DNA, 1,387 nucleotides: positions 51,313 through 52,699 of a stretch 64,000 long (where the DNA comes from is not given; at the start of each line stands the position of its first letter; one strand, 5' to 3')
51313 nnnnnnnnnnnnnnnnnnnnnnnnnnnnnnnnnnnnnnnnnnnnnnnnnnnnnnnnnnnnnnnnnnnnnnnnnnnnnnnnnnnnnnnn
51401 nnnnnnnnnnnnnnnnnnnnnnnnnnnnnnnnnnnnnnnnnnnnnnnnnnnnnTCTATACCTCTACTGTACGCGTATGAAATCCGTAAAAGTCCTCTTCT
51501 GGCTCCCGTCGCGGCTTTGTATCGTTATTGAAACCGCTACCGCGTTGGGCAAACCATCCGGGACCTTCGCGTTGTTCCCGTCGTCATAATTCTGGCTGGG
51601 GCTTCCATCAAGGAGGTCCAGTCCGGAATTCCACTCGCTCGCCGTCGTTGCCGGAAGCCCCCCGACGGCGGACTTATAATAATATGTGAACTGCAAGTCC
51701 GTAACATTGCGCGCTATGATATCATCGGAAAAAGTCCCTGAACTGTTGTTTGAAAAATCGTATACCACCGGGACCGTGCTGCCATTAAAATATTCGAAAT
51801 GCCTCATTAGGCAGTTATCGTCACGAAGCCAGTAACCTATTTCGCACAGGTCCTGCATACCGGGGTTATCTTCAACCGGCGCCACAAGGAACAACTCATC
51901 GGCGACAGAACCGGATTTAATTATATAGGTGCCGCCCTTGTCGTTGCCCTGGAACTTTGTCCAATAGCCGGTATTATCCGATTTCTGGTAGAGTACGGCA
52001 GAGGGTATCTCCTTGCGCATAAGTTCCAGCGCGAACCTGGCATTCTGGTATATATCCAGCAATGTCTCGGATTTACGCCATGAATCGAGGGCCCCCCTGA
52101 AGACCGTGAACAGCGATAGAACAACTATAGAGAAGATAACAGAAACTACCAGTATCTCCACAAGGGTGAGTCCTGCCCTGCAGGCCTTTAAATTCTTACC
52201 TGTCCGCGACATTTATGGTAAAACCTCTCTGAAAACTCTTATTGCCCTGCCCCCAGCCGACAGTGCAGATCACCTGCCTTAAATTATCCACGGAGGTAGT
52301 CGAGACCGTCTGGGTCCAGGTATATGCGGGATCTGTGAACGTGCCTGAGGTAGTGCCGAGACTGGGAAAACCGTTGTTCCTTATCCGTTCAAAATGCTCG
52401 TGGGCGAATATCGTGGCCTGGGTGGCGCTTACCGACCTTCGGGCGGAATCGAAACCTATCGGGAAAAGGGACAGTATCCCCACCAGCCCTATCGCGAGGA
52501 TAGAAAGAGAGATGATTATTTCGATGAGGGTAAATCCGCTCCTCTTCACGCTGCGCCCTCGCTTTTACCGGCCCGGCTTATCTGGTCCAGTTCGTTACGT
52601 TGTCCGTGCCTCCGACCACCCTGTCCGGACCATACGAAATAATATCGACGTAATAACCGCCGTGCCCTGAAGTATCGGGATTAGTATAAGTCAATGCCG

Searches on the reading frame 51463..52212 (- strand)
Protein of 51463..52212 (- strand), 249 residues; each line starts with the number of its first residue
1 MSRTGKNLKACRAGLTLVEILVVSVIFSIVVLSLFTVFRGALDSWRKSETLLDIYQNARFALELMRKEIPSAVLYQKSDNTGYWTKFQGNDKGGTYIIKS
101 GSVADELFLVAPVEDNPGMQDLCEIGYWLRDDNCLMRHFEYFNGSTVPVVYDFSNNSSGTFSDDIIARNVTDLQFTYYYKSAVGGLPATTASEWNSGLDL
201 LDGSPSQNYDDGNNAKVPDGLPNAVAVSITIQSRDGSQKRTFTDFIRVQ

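Call 5: search_protein_families(library=pfam, proteins=[window:51463-52212:-], max_evalue=0.1)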
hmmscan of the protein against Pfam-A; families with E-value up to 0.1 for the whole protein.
window:51463-52212:- (249 aa): 1 family
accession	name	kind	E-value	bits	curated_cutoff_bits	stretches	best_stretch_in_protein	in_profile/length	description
PF07963.17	N_methyl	-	1.9e-05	24.4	21.2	1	11-34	3-26/27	Prokaryotic N-terminal methylation motif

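Call 20: search_protein_families(library=ncbifam, proteins=[window:51463-52212:-], max_evalue=0.1)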
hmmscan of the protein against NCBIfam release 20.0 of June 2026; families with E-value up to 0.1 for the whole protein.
window:51463-52212:- (249 aa): 7 families
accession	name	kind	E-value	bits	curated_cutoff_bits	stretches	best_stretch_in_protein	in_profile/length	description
TIGR02599.1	TIGR02599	subfamily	7.1e-06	25.5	256.5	1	14-76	1-63/361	Verru_Chthon cassette protein C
TIGR02532.1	IV_pilin_GFxxxE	domain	0.0011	18.7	16.3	1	12-32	1-21/24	prepilin-type N-terminal cleavage/methylation domain-containing protein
NF038304.1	EPS_HpsC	equivalog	0.0044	16.6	200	1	9-74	17-82/318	hormogonium polysaccharide secretion pseudopilin HpsC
TIGR01707.1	gspI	equivalog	0.0099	16.4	44.35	1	14-43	1-30/101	type II secretion system minor pseudopilin GspI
TIGR02523.1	type_IV_pilV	equivalog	0.016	15.7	52.2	1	13-68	2-57/139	type IV pilus modification protein PilV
TIGR01711.1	gspJ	equivalog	0.029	14.2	64.85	1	13-81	1-69/192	type II secretion system minor pseudopilin GspJ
NF040982.1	ComGD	equivalog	0.046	14.1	70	1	13-40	2-29/139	competence type IV pilus minor pilin ComGD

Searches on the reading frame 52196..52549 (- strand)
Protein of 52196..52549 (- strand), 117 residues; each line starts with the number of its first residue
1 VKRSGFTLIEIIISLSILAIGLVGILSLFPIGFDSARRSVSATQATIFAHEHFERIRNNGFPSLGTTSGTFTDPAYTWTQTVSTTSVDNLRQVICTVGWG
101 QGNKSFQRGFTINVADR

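Call 5: search_protein_families(library=pfam, proteins=[window:52196-52549:-], max_evalue=0.1)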
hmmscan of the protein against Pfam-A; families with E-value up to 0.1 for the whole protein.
window:52196-52549:- (117 aa): 3 families
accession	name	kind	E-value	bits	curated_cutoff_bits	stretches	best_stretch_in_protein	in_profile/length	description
PF07963.17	N_methyl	-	2.5e-07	30.4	21.2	1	2-26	3-27/27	Prokaryotic N-terminal methylation motif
PF02501.22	T2SSI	-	0.019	15.4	25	1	43-98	5-63/80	Type II secretion system (T2SS), protein I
PF24962.1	DUF7767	-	0.095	13.3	27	0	70-95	16-41/95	Domain of unknown function (DUF7767)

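Call 20: search_protein_families(library=ncbifam, proteins=[window:52196-52549:-], max_evalue=0.1)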
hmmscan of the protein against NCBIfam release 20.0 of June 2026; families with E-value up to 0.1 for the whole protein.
window:52196-52549:- (117 aa): 12 families
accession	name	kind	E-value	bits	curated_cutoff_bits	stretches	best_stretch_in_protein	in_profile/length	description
TIGR02523.1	type_IV_pilV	equivalog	3.8e-09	37.2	52.2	1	4-59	2-57/139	type IV pilus modification protein PilV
NF047828.1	T3SSXpsI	equivalog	7.8e-08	32.4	150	1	5-83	3-81/132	type II secretion system protein XpsI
TIGR02598.1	TIGR02598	subfamily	1.4e-06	28.5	51.4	1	5-45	1-40/151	Verru_Chthon cassette protein B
TIGR01707.1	gspI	equivalog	1.9e-06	28.3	44.35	1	5-97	1-96/101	type II secretion system minor pseudopilin GspI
TIGR02532.1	IV_pilin_GFxxxE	domain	1.9e-06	27.5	16.3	1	3-25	1-23/24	prepilin-type N-terminal cleavage/methylation domain-containing protein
NF041002.1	pilin_ComGF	equivalog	0.001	19.3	80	1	4-32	2-30/139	competence type IV pilus minor pilin ComGF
NF041013.1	T4P_ComGE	equivalog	0.0017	18.5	49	1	4-29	4-29/83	competence type IV pilus minor pilin ComGE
TIGR01708.2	typeII_sec_gspH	equivalog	0.025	14.6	80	1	4-35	2-31/169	type II secretion system minor pseudopilin GspH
TIGR02599.1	TIGR02599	subfamily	0.029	13.6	256.5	1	5-43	1-39/361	Verru_Chthon cassette protein C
NF007848.0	PRK10557.1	equivalog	0.037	13.3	120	1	2-31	9-38/192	prepilin peptidase-dependent protein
NF038303.1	EPS_HpsB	equivalog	0.04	13.9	150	1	3-46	2-48/211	hormogonium polysaccharide secretion pseudopilin HpsB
NF040982.1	ComGD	equivalog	0.09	13.2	70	0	4-29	2-26/139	competence type IV pilus minor pilin ComGD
